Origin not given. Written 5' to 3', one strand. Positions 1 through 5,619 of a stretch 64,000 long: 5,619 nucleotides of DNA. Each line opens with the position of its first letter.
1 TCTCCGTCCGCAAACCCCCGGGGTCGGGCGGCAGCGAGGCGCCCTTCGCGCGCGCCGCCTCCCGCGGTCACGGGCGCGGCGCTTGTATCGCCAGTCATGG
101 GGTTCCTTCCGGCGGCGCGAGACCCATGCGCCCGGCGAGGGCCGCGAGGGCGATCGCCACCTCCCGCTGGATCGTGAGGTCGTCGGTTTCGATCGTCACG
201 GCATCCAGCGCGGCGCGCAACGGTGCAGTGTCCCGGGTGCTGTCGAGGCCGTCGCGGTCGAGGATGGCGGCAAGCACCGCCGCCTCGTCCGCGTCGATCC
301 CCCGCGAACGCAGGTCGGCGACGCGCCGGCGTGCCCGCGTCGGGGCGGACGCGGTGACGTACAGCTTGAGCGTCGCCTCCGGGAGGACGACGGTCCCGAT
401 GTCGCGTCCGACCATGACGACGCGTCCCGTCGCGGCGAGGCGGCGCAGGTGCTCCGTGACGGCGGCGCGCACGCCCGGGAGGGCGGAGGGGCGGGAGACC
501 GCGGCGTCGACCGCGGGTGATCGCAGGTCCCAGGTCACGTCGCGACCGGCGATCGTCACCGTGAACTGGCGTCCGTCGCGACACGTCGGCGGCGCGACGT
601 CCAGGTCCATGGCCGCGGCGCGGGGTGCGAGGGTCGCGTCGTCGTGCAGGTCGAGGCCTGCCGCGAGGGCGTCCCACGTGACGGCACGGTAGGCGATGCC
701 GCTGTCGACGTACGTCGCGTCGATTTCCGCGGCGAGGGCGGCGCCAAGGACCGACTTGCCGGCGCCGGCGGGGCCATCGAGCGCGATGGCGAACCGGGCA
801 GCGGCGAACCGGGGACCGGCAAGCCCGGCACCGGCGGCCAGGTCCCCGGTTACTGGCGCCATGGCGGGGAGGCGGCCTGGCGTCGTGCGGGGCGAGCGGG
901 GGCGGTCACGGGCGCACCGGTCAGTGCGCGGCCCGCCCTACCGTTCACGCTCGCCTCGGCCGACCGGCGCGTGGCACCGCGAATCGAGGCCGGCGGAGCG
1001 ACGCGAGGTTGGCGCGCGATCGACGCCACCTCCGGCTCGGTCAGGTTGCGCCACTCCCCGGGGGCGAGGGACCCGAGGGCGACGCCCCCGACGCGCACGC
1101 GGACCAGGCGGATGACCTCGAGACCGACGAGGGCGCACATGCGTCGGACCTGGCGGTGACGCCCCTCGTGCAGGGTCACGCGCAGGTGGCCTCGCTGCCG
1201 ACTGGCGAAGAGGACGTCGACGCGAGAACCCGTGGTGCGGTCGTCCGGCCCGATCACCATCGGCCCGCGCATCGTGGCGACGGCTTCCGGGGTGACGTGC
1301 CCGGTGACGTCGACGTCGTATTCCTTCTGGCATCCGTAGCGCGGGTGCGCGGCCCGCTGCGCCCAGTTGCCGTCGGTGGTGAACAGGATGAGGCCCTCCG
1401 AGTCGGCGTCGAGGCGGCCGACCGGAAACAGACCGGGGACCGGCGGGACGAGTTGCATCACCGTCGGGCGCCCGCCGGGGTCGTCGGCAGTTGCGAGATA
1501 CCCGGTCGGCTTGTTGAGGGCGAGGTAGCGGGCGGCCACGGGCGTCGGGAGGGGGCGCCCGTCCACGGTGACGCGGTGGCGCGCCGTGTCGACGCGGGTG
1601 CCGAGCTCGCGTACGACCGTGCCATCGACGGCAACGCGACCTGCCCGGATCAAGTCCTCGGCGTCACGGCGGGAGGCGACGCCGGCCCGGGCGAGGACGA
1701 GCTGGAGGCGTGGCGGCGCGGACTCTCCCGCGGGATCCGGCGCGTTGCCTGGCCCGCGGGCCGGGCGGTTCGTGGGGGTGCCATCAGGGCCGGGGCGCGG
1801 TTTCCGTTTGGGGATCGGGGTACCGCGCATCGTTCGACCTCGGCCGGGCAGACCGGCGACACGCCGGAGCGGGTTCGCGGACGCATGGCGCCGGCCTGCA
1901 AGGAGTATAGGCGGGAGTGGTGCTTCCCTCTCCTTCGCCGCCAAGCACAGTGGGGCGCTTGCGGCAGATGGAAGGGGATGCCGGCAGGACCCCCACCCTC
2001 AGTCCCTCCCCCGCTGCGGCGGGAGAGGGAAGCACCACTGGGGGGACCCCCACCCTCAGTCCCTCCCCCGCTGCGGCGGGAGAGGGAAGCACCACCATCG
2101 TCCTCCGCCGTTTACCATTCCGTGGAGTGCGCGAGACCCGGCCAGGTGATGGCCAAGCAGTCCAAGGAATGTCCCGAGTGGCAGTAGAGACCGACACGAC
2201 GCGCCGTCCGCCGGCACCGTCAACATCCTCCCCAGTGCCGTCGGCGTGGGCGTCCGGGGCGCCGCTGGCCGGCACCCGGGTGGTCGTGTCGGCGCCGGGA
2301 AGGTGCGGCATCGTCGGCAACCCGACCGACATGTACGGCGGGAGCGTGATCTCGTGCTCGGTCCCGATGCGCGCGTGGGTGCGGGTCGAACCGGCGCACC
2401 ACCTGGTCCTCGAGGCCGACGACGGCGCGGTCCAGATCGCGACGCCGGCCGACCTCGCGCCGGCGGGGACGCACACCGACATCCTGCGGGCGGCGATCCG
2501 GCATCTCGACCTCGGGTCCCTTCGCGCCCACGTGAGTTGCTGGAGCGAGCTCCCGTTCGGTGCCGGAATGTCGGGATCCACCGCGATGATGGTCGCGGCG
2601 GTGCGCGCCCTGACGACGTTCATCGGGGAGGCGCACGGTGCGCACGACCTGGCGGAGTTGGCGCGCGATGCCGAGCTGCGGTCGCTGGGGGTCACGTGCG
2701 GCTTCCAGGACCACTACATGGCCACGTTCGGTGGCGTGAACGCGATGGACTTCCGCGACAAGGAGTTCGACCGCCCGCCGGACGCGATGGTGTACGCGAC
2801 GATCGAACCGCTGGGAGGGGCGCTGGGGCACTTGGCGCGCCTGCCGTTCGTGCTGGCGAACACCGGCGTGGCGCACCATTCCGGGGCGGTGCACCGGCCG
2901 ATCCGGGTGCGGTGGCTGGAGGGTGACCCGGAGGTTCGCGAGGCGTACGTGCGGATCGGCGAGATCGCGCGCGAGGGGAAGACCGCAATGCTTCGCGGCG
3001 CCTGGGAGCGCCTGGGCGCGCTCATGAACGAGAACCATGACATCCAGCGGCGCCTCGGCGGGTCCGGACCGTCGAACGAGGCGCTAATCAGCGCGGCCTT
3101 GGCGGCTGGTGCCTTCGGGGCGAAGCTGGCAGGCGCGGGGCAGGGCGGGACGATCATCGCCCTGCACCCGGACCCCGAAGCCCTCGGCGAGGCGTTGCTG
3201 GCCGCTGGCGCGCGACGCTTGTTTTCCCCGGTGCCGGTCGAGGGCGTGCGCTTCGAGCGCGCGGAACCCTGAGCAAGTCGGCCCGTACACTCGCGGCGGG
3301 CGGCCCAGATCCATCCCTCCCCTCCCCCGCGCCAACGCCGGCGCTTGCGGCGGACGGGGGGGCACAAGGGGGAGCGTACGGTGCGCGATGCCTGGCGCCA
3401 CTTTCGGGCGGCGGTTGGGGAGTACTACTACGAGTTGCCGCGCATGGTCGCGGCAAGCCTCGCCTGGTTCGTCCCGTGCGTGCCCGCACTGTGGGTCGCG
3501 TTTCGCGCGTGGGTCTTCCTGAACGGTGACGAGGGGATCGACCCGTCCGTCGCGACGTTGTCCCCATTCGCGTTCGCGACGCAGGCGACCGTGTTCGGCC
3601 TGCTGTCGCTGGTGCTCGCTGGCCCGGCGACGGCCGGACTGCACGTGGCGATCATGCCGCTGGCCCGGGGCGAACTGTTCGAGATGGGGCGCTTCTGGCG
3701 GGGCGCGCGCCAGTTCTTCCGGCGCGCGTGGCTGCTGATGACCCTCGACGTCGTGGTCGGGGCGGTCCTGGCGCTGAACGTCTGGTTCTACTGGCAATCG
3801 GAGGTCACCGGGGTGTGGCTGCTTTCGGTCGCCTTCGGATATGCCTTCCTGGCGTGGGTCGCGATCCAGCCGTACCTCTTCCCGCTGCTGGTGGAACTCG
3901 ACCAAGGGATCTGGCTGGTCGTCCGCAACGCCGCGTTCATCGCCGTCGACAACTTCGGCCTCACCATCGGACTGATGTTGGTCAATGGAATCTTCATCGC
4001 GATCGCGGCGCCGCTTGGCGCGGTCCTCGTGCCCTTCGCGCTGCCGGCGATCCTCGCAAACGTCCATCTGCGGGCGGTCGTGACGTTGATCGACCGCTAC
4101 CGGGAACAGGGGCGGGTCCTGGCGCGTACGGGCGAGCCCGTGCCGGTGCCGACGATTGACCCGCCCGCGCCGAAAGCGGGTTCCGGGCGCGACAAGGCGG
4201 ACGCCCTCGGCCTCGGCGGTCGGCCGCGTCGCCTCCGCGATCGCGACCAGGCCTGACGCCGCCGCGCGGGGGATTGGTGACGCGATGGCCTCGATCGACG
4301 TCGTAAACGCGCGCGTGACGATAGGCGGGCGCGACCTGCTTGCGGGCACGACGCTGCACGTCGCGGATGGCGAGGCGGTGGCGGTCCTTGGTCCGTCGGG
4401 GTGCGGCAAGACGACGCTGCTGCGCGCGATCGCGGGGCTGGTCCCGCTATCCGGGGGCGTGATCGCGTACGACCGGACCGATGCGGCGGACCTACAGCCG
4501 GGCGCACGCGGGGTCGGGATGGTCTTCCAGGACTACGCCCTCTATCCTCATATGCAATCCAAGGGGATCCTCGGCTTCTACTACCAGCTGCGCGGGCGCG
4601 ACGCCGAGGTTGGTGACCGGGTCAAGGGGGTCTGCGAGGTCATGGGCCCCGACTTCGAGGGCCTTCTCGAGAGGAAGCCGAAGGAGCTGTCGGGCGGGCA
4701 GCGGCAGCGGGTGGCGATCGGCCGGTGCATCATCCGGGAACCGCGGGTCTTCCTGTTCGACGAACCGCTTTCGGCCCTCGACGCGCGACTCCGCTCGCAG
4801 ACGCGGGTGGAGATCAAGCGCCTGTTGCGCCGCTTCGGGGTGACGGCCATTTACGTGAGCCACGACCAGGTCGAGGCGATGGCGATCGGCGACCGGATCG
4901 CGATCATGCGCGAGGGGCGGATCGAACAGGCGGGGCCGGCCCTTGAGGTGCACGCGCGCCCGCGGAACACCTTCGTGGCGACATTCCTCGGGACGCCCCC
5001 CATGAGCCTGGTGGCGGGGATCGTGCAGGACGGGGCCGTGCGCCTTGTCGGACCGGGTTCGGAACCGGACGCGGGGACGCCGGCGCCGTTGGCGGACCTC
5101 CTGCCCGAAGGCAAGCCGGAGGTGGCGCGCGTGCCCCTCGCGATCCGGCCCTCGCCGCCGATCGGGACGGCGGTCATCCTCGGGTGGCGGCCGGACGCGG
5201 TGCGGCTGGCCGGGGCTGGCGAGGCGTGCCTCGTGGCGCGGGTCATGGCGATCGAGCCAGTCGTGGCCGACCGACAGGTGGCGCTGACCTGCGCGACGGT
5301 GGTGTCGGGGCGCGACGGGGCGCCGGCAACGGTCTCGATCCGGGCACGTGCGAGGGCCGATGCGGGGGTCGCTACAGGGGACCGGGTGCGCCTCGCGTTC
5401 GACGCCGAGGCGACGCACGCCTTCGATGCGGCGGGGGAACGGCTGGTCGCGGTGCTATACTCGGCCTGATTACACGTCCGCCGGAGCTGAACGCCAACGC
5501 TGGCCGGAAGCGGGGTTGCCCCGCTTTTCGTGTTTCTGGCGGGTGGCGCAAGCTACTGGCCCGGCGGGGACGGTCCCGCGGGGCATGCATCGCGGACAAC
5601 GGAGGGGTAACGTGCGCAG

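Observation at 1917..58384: Dispersed modular family of GC-rich palindromic repeats (about 30 units at 17 loci in 64 kb)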

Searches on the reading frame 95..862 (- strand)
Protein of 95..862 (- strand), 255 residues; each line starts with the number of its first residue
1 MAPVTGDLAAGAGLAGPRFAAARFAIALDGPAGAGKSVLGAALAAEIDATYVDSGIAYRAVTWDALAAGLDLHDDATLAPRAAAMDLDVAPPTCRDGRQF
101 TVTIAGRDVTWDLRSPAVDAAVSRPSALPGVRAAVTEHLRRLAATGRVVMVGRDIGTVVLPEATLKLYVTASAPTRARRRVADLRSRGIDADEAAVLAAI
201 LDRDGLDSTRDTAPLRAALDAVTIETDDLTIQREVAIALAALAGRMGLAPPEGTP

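Call 82: search_protein_families(library=pfam, proteins=[window:95-862:-], max_evalue=0.00001)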
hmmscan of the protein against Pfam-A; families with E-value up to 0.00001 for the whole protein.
window:95-862:- (255 aa): 1 family
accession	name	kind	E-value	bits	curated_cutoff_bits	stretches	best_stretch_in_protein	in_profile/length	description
PF02224.24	Cytidylate_kin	-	7e-57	193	26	1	26-238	1-205/211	Cytidylate kinase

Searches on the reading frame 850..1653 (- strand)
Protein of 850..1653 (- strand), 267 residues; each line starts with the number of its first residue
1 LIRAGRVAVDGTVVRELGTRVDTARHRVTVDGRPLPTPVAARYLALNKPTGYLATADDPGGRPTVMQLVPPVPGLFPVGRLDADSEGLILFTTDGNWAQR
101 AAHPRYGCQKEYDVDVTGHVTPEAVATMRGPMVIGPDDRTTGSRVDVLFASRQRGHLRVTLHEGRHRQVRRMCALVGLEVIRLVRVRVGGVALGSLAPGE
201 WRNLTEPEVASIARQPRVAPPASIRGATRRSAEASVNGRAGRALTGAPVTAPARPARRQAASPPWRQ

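Call 82: search_protein_families(library=pfam, proteins=[window:850-1653:-], max_evalue=0.00001)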
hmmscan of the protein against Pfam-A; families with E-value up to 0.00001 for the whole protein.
window:850-1653:- (267 aa): 1 family
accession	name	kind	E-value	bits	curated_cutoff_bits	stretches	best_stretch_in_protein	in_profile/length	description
PF00849.27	PseudoU_synth_2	-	2.1e-18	67.4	26.8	1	43-174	2-151/152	RNA pseudouridylate synthase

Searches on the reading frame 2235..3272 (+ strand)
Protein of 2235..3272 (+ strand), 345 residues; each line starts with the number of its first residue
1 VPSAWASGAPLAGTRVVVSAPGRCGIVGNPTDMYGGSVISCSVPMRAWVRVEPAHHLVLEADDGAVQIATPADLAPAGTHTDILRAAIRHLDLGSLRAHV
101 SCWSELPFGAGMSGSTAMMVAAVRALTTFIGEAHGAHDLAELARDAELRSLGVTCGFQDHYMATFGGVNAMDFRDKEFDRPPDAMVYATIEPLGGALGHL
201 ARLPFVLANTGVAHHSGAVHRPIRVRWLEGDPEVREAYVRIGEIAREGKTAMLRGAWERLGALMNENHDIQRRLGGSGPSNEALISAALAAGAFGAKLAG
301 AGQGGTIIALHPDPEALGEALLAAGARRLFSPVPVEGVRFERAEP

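Call 18: search_protein_families(library=pfam, proteins=[window:2235-3272:+])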
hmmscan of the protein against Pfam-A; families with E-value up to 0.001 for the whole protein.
window:2235-3272:+ (345 aa): 3 families
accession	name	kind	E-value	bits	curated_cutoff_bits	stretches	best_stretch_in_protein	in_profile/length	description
PF00288.32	GHMP_kinases_N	-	3.5e-14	53.2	22.3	1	86-167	5-87/87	GHMP kinases N terminal domain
PF08544.19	GHMP_kinases_C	-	1.1e-12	48.6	21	1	251-323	4-78/85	GHMP kinases C terminal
PF10509.15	GalKase_gal_bdg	-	8.2e-07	28.9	23.1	1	15-51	11-47/49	Galactokinase galactose-binding signature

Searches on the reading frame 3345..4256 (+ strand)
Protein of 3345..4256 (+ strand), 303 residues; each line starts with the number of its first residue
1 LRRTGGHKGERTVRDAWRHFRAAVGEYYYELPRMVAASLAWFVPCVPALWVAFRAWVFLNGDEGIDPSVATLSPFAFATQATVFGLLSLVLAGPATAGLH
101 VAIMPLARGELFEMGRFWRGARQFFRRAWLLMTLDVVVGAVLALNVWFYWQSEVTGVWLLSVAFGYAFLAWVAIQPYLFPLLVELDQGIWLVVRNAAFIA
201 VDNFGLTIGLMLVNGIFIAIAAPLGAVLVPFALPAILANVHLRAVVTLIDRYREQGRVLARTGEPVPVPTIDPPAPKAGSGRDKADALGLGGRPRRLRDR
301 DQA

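Call 82: search_protein_families(library=pfam, proteins=[window:3345-4256:+], max_evalue=0.00001)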
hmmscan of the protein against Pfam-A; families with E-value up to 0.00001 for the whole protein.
window:3345-4256:+ (303 aa): 0 families

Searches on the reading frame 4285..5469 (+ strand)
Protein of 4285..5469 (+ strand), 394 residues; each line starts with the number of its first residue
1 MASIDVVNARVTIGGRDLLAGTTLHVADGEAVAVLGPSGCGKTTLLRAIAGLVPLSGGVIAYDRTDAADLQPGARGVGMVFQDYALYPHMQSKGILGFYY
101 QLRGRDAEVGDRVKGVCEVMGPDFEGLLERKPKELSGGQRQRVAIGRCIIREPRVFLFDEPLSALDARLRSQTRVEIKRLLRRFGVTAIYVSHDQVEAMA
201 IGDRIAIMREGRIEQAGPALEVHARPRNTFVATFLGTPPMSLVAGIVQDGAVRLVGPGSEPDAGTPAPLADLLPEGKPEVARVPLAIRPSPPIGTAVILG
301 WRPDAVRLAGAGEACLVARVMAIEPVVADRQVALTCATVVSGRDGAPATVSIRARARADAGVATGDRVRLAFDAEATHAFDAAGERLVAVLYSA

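Call 82: search_protein_families(library=pfam, proteins=[window:4285-5469:+], max_evalue=0.00001)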
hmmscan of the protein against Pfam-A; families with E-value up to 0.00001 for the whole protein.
window:4285-5469:+ (394 aa): 2 families
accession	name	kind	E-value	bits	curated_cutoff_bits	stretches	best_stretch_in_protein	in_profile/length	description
PF00005.33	ABC_tran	-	2.5e-26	93.3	25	1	21-162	3-136/137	ABC transporter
PF08402.16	TOBE_2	-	5.6e-06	26.8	21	0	302-380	4-76/76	TOBE domain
